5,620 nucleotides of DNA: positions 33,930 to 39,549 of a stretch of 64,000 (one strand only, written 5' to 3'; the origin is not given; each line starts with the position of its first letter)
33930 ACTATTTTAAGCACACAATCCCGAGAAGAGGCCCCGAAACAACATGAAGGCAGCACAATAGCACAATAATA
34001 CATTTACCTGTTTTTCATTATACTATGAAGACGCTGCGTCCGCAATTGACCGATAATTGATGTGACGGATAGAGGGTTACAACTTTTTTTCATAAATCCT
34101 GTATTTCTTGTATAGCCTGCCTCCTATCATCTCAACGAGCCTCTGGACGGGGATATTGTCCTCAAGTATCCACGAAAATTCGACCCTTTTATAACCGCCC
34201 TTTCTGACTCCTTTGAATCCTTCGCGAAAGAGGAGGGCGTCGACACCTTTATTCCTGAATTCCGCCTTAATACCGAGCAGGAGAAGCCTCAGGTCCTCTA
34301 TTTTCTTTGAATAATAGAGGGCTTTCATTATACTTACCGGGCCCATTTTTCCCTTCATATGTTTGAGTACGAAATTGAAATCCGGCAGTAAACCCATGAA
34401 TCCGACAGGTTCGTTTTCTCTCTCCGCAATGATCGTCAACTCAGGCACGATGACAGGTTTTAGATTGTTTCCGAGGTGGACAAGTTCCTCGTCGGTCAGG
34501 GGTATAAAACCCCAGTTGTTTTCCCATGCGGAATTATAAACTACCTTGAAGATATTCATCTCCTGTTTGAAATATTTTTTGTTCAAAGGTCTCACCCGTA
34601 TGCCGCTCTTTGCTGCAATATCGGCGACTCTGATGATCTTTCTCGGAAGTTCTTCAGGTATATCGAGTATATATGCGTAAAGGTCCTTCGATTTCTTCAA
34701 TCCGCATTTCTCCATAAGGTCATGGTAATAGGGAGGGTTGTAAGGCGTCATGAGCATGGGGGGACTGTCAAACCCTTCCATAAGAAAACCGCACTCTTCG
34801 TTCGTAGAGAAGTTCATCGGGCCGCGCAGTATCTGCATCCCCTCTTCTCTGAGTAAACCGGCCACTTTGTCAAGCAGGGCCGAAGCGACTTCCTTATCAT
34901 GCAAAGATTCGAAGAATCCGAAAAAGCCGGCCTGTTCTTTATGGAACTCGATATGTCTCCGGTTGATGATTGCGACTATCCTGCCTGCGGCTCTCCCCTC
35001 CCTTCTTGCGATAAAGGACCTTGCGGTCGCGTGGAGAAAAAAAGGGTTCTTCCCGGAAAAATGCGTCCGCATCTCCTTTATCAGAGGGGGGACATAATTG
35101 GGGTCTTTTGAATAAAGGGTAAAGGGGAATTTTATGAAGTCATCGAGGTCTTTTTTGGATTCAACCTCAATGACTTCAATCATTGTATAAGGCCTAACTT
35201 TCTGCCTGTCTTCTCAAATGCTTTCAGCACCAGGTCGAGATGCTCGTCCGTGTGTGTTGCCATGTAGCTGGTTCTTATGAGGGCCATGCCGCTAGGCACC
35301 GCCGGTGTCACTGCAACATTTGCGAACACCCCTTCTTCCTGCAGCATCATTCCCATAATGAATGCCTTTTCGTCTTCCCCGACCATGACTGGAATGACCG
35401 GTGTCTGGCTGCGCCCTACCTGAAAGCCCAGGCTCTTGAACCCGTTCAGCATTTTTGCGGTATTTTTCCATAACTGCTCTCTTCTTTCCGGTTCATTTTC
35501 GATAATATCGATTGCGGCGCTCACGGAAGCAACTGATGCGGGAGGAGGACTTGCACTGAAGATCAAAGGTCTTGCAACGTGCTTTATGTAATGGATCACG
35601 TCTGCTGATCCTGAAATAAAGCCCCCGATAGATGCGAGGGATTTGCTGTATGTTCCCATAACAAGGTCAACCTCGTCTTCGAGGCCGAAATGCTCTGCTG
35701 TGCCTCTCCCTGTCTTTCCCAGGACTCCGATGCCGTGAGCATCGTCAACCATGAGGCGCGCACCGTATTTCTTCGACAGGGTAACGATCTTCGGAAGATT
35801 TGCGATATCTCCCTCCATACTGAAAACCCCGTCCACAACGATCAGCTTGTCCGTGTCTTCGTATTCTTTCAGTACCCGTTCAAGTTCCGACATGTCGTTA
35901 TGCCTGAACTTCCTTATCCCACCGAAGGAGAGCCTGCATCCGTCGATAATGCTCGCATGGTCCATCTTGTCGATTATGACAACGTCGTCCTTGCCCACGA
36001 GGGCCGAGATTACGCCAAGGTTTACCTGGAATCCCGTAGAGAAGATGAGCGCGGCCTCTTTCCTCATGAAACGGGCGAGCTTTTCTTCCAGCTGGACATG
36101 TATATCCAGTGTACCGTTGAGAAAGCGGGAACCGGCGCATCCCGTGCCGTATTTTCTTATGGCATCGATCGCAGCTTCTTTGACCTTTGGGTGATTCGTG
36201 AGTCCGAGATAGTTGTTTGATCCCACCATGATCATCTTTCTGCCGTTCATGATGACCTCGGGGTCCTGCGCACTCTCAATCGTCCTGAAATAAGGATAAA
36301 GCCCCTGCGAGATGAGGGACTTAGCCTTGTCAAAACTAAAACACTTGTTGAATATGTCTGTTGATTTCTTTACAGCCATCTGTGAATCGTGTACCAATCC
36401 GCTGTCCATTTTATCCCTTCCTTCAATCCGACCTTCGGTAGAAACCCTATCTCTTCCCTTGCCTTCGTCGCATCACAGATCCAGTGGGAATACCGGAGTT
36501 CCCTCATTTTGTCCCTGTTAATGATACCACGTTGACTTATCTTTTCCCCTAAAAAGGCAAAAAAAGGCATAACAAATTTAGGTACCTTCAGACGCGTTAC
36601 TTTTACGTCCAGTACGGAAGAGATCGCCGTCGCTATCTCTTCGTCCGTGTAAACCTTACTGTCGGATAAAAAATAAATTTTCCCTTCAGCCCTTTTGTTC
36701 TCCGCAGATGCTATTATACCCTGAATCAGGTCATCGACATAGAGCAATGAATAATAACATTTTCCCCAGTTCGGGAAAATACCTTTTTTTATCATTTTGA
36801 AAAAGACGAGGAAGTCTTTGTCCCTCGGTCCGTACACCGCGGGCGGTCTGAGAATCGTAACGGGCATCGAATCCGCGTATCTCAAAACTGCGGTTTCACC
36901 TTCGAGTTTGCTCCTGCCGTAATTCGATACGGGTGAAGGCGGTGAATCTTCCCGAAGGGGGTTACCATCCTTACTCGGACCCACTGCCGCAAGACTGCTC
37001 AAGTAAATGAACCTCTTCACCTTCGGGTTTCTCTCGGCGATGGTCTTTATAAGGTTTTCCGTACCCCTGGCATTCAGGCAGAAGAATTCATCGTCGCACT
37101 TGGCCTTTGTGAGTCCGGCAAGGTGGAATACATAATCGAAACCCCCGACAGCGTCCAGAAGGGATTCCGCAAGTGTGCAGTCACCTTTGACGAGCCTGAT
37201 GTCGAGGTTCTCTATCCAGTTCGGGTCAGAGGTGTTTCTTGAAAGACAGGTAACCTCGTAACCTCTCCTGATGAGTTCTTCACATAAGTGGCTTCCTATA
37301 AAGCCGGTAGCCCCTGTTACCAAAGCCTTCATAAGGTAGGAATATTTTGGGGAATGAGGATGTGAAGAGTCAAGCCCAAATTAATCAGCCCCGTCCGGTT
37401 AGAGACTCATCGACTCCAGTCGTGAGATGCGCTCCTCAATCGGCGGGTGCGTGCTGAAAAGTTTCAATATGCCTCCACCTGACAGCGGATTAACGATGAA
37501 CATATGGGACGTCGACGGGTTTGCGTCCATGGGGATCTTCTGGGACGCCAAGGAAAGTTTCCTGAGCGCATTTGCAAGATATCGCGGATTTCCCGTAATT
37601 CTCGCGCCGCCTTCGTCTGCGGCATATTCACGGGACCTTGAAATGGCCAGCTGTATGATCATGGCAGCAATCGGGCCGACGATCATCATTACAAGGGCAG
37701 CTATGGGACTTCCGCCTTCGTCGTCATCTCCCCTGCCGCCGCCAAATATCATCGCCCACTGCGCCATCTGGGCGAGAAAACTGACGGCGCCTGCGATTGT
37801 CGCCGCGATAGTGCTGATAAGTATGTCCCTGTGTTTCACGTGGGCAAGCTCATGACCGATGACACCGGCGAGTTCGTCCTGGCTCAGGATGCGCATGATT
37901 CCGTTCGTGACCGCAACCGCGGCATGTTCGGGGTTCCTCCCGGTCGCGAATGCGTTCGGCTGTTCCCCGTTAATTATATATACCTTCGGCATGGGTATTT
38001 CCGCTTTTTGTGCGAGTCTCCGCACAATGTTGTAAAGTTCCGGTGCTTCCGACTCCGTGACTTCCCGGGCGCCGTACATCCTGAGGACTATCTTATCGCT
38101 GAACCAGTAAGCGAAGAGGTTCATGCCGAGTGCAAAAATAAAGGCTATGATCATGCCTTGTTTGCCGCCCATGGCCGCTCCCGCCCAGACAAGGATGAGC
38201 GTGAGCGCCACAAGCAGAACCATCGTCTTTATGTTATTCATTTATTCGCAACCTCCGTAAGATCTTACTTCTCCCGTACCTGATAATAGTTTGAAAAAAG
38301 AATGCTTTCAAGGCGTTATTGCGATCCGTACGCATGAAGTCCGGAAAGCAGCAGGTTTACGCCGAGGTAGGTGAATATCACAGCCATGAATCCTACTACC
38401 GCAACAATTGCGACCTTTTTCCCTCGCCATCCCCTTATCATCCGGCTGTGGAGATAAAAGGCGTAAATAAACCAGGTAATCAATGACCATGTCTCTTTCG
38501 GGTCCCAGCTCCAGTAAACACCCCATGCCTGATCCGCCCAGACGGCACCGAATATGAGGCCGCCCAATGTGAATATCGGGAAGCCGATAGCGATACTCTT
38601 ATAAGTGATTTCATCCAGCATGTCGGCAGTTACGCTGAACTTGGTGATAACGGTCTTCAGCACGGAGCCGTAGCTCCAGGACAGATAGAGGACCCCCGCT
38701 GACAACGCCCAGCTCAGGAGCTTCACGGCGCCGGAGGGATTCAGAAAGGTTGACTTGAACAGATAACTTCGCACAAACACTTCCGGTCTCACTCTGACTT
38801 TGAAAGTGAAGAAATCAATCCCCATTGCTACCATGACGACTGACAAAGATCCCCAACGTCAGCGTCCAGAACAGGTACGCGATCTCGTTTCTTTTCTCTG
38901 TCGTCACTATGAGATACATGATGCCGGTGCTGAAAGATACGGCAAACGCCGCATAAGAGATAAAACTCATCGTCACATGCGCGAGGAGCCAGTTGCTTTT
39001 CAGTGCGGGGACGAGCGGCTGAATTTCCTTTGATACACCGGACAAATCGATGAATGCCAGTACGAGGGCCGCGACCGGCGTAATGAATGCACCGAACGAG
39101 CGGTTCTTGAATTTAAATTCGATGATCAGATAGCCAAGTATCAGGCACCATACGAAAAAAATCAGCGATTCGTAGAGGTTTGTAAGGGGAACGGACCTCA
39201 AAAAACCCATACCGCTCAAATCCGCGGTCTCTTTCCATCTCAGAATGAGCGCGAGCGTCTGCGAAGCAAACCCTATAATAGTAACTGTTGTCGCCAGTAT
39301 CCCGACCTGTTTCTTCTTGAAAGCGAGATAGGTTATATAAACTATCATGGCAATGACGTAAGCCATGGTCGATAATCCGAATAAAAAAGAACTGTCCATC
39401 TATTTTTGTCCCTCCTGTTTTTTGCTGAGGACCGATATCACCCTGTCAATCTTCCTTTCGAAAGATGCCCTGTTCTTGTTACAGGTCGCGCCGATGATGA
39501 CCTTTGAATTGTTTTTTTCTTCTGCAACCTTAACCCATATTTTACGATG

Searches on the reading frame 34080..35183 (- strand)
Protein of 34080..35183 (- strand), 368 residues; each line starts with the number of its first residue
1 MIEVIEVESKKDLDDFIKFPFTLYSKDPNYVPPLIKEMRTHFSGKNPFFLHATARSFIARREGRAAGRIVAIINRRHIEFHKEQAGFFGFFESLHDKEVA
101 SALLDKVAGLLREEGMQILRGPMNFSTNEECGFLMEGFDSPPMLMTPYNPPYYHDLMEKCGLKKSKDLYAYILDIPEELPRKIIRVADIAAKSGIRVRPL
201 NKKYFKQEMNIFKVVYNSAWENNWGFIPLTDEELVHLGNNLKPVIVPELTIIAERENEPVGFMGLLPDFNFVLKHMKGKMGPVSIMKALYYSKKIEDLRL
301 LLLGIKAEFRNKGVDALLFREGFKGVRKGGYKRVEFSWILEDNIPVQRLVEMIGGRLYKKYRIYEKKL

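Call 46: search_protein_families(library=ncbifam, max_evalue=0.00001, proteins=[window:34080-35183:-])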
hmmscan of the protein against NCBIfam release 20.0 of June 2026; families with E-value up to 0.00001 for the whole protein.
window:34080-35183:- (368 aa): 0 families

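Call 69: search_protein_families(library=pfam, max_evalue=0.0001, proteins=[window:34080-35183:-])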
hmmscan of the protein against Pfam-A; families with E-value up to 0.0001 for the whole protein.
window:34080-35183:- (368 aa): 1 family
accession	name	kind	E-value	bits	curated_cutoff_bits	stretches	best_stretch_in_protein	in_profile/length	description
PF00583.31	Acetyltransf_1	-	2.9e-06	28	20.7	0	247-351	32-112/116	Acetyltransferase (GNAT) family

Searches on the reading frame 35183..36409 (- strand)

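Call 46: search_protein_families(library=ncbifam, max_evalue=0.00001, proteins=[window:35183-36409:-])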
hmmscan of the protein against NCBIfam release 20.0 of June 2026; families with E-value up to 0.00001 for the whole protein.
window:35183-36409:- (409 aa): 13 families
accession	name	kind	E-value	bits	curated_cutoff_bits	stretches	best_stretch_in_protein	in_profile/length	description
NF047600.1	SerpalmtaseCFB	equivalog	2e-174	579.9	640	1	20-405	6-392/395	serine palmitoyltransferase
TIGR01825.1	gly_Cac_T_rel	subfamily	4.1e-135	450.3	535.4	1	31-408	7-385/385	BioF/Kbl family PLP-dependent acyltransferase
NF047599.1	SerpalmtaseBetaP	equivalog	1.3e-128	429.1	500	1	29-405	14-393/394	serine palmitoyltransferase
NF005394.0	PRK06939.1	equivalog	2e-126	421.9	460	1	30-408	14-397/397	glycine C-acetyltransferase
TIGR00858.1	bioF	equivalog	8.3e-124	413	426.45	1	42-398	6-364/365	8-amino-7-oxononanoate synthase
NF047603.1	SerpalmtaseAlphaP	equivalog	4.6e-106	354.9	670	1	18-408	3-399/399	serine palmitoyltransferase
TIGR01822.1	2am3keto_CoA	equivalog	4.9e-104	348.4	493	1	30-408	10-393/393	glycine C-acetyltransferase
TIGR01821.1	5aminolev_synth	equivalog_domain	7.6e-78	262.1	338.55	1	55-407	39-399/402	5-aminolevulinate synthase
NF005526.0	PRK07179.1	equivalog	1.1e-71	241.6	428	1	45-400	38-394/407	alpha-hydroxyketone-type quorum-sensing autoinducer synthase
NF005697.0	PRK07505.1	subfamily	3.9e-46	157.5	342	1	47-400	38-397/405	hypothetical protein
NF004608.1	PRK05937.1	equivalog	1.3e-42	145.9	399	1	89-399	41-343/366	8-amino-7-oxononanoate synthase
NF000586.1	PRK00011.1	subfamily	3.1e-08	32.8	335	1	51-337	11-303/404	serine hydroxymethyltransferase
TIGR03576.1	pyridox_MJ0158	hypoth_equivalog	3.6e-06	26.4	304.45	1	68-324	30-270/346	TIGR03576 family pyridoxal phosphate-dependent enzyme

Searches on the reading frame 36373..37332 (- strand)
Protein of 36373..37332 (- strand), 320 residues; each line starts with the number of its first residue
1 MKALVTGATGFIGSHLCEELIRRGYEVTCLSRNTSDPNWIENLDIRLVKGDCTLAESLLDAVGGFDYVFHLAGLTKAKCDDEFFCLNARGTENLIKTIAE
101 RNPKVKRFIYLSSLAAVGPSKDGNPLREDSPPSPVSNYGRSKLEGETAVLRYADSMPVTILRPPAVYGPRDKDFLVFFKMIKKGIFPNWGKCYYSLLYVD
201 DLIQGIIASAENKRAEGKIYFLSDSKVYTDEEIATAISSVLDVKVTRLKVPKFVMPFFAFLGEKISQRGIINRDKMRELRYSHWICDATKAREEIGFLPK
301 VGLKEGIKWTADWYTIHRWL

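Call 46: search_protein_families(library=ncbifam, max_evalue=0.00001, proteins=[window:36373-37332:-])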
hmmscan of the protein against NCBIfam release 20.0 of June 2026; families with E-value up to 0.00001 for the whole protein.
window:36373-37332:- (320 aa): 22 families
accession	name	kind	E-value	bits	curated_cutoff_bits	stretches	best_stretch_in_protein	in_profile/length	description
TIGR03466.1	HpnA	hypoth_equivalog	2.6e-39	135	367.65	1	1-316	1-323/327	hopanoid-associated sugar epimerase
NF042423.1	oxyalk_red_Shew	equivalog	8.4e-27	94.1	580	1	2-308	10-329/331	2-alkyl-3-oxoalkanoate reductase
NF052578.1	StrlDmthSdmBMthl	equivalog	1.1e-26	94.4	600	1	1-314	1-322/328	sterol demethylase protein SdmB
NF042422.1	oxyalk_red_OleD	equivalog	3.1e-26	92.5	580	1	1-313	1-327/329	2-alkyl-3-oxoalkanoate reductase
TIGR04180.1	EDH_00030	hypoth_equivalog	8.8e-26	90.6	475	1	4-246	2-261/297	NAD-dependent 4,6-dehydratase LegB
TIGR01179.1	galE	equivalog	1.1e-19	70.4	262.3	1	3-163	2-173/332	UDP-glucose 4-epimerase GalE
TIGR01746.1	Thioester-redct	subfamily_domain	2.3e-19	69.9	213.35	1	4-225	3-264/371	thioester reductase domain-containing protein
TIGR01777.1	yfcH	hypoth_equivalog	2.2e-18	66.8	207.35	1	4-265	2-262/292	TIGR01777 family oxidoreductase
TIGR01181.1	dTDP_gluc_dehyt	equivalog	1.6e-17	63.6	365.1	1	3-319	2-316/321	dTDP-glucose 4,6-dehydratase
TIGR01214.1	rmlD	equivalog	2e-16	59.9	224.05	1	3-252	2-237/285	dTDP-4-dehydrorhamnose reductase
NF050030.1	thlkprotThyD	equivalog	1.3e-13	50.9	400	1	1-257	1-265/305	thylakoid membrane protein ThyD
TIGR02197.1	heptose_epim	equivalog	2.2e-13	50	274.6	1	4-172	2-176/316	ADP-glyceromanno-heptose 6-epimerase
NF047837.1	UDPAcbARedWbcJ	equivalog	1.2e-12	47.4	500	1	1-229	1-203/372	UDP-2-acetamido-2,6-beta-L-arabino-hexul-4-ose reductase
NF043036.1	ErythonDh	equivalog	4.4e-12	45.8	325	1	1-152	1-163/321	D-erythronate dehydrogenase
NF005539.0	PRK07201.1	equivalog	8.8e-12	44.5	549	1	1-241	1-266/657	SDR family oxidoreductase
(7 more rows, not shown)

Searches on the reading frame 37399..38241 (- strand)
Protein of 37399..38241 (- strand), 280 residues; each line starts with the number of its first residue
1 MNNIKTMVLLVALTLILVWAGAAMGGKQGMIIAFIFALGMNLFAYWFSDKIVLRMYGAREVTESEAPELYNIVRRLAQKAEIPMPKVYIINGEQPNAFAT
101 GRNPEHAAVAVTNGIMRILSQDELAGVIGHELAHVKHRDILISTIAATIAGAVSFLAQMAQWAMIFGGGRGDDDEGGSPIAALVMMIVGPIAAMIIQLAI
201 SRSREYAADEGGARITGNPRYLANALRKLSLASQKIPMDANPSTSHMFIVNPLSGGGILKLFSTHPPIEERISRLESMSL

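Call 46: search_protein_families(library=ncbifam, max_evalue=0.00001, proteins=[window:37402-38241:-])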
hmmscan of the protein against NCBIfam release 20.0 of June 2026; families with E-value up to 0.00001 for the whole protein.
window:37402-38241:- (280 aa): 9 families
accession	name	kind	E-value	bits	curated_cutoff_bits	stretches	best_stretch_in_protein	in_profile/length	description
NF002826.0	PRK03001.1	equivalog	2.4e-126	420.7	369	1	1-279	2-279/285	zinc metalloprotease HtpX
NF002363.0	PRK01345.1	equivalog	9.8e-116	386.3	422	1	1-279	1-279/318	zinc metalloprotease HtpX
NF002839.0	PRK03072.1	equivalog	1.5e-105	352.5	412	1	1-279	7-285/291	zinc metalloprotease HtpX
NF003425.0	PRK04897.1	equivalog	2.6e-89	299.3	355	1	2-278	9-298/298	zinc metalloprotease HtpX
NF002669.0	PRK02391.1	equivalog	1.1e-78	264.5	341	1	6-279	18-292/298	zinc metalloprotease HtpX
NF003965.0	PRK05457.1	equivalog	1.9e-44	152.1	245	1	4-278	12-284/285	protease HtpX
NF002775.0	PRK02870.1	equivalog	1.8e-42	145.8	285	1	31-276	74-334/338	zinc metalloprotease HtpX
NF002322.0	PRK01265.1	equivalog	1.1e-35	123.6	275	1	7-235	22-253/325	zinc metalloprotease HtpX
NF052399.1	M48_lipo_LoiP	exception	1.6e-06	27.8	365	1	86-136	90-134/247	metalloprotease LoiP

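Call 48: list_cluster_members(proteins=[window:37399-38241:-, window:45458-46309:+, window:53220-54113:+, window:42749-44338:+, window:2993-5191:+, window:35180-36409:-, window:40915-42489:-, window:30518-31675:+, window:27174-29120:+, window:25454-27109:+])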
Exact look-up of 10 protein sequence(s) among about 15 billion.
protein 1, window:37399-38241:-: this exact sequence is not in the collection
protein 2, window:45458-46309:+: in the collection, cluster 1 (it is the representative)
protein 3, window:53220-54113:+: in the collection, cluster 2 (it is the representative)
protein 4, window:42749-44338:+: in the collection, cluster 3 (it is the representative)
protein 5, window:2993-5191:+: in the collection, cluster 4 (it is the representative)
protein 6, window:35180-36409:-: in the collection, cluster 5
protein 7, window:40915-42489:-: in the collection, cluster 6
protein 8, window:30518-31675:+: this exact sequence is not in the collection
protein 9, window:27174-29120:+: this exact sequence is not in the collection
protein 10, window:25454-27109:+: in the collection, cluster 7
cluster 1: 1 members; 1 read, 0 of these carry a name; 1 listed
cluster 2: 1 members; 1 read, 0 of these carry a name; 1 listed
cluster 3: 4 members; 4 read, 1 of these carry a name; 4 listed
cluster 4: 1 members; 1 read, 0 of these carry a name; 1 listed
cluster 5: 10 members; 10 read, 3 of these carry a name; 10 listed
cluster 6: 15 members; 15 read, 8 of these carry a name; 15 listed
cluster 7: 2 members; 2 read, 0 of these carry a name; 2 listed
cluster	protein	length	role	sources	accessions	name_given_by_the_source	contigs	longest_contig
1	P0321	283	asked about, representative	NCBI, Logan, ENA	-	-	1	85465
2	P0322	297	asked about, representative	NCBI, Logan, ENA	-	-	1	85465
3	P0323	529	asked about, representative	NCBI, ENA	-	-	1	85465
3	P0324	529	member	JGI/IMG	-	NAD(P)H-hydrate epimerase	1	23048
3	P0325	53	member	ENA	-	-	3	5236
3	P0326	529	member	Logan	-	-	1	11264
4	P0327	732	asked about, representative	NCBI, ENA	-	-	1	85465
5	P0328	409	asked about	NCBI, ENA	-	-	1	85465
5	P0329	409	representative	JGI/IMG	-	-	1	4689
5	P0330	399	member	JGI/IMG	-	8-amino-7-oxononanoate synthase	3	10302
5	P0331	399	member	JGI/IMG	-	8-amino-7-oxononanoate synthase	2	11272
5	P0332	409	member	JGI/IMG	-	8-amino-7-oxononanoate synthase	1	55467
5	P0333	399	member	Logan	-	-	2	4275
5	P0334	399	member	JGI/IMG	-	-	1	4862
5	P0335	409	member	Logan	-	-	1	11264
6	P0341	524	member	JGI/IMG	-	twitching motility protein PilT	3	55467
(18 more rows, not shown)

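Call 82: find_encoding_contigs(protein=P0341, flank=10000, max_places=1)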
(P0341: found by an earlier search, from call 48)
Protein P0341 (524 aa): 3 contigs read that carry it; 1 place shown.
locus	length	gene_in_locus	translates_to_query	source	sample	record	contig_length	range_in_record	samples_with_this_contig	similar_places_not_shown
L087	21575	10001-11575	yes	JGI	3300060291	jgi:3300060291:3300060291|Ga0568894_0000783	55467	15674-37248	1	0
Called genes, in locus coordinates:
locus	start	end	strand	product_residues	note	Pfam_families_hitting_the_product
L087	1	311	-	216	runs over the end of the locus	PF02663:FmdE, PF01258:zf-dskA_traR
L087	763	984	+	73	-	-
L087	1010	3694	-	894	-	PF13174:TPR_6 (faint), PF05036:SPOR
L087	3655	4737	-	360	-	PF13623:SurA_N_2 (weak), PF13624:SurA_N_3, PF09312:SurA_N, PF13145:Rotamase_2, PF13616:Rotamase_3, PF00639:Rotamase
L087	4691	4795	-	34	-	-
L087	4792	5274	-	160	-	PF11969:DcpS_C (weak), PF01230:HIT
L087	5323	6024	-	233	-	PF03167:UDG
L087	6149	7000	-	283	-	PF01513:NAD_kinase, PF20143:NAD_kinase_C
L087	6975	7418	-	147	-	PF02367:TsaE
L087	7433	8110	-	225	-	PF02578:Cu-oxidase_4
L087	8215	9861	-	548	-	PF03853:YjeF_N, PF01256:Carb_kinase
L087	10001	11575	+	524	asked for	PF05157:MshEN, PF00437:T2SSE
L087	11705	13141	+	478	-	PF05140:ResB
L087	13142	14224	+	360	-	PF01578:Cytochrom_C_asm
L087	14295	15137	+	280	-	PF01435:Peptidase_M48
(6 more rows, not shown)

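Call 84: find_encoding_contigs(protein=P0332, flank=10000, max_places=1)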
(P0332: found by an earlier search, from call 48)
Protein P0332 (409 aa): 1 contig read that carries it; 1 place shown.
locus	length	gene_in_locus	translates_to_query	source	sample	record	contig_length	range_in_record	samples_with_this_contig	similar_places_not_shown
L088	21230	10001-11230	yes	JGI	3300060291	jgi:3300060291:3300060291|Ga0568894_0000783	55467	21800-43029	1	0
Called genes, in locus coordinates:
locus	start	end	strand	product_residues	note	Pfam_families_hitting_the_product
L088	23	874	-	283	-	PF01513:NAD_kinase, PF20143:NAD_kinase_C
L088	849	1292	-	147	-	PF02367:TsaE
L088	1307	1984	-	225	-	PF02578:Cu-oxidase_4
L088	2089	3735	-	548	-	PF03853:YjeF_N, PF01256:Carb_kinase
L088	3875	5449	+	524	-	PF05157:MshEN, PF00437:T2SSE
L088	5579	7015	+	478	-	PF05140:ResB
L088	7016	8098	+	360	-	PF01578:Cytochrom_C_asm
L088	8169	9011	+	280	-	PF01435:Peptidase_M48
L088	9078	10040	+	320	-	PF01073:3Beta_HSD, PF01370:Epimerase, PF04321:RmlD_sub_bind, PF05368:NmrA (weak), PF07993:NAD_binding_4 (weak), PF13460:NAD_binding_10, PF16363:GDP_Man_Dehyd, PF07993:NAD_binding_4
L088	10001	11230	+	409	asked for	PF00155:Aminotran_1_2, PF00266:Aminotran_5 (faint), PF01212:Beta_elim_lyase (faint)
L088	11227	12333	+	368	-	PF00583:Acetyltransf_1 (faint)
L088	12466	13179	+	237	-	PF07238:PilZ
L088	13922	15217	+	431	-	PF13505:OMP_b-brl (faint), PF10677:DUF2490 (faint), PF03349:Toluene_X (weak)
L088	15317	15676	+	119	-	PF01740:STAS, PF13466:STAS_2 (weak)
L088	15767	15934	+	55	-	-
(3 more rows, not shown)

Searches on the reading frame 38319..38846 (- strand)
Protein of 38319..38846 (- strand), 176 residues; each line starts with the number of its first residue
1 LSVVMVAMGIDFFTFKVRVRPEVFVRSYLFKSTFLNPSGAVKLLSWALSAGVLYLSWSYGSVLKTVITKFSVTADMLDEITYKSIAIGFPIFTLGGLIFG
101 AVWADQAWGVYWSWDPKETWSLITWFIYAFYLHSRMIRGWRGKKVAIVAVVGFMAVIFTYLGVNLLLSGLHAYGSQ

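Call 46: search_protein_families(library=ncbifam, max_evalue=0.00001, proteins=[window:38319-38846:-])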
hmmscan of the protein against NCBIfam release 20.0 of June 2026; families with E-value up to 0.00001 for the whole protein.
window:38319-38846:- (176 aa): 4 families
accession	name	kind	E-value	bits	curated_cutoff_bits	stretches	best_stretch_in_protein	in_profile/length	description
TIGR03144.1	cytochr_II_ccsB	equivalog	1.3e-51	175.8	187.6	1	69-174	148-252/252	c-type cytochrome biogenesis protein CcsB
TIGR01191.1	ccmC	subfamily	1.3e-07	31.7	186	1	76-171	44-140/184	heme ABC transporter permease CcmC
NF007691.0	PRK10369.1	subfamily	1.6e-06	27.2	394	1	78-170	206-299/573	heme lyase NrfEFG subunit NrfE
TIGR00353.1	nrfE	subfamily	1.7e-06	27.2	569.05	1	89-170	163-245/578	heme lyase CcmF/NrfE family subunit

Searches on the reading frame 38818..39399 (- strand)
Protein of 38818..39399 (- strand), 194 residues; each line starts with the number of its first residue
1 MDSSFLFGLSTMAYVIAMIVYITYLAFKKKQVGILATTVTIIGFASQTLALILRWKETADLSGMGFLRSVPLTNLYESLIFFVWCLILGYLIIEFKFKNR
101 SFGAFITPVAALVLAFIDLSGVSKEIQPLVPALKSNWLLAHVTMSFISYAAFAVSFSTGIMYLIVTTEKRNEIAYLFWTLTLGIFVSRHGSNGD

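Call 46: search_protein_families(library=ncbifam, max_evalue=0.00001, proteins=[window:38818-39399:-])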
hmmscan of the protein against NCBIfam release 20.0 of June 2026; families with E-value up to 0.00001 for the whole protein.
window:38818-39399:- (194 aa): 1 family
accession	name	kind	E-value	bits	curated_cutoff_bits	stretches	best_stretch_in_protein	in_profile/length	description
TIGR03144.1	cytochr_II_ccsB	equivalog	2.7e-31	109.2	187.6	1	40-172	2-127/252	c-type cytochrome biogenesis protein CcsB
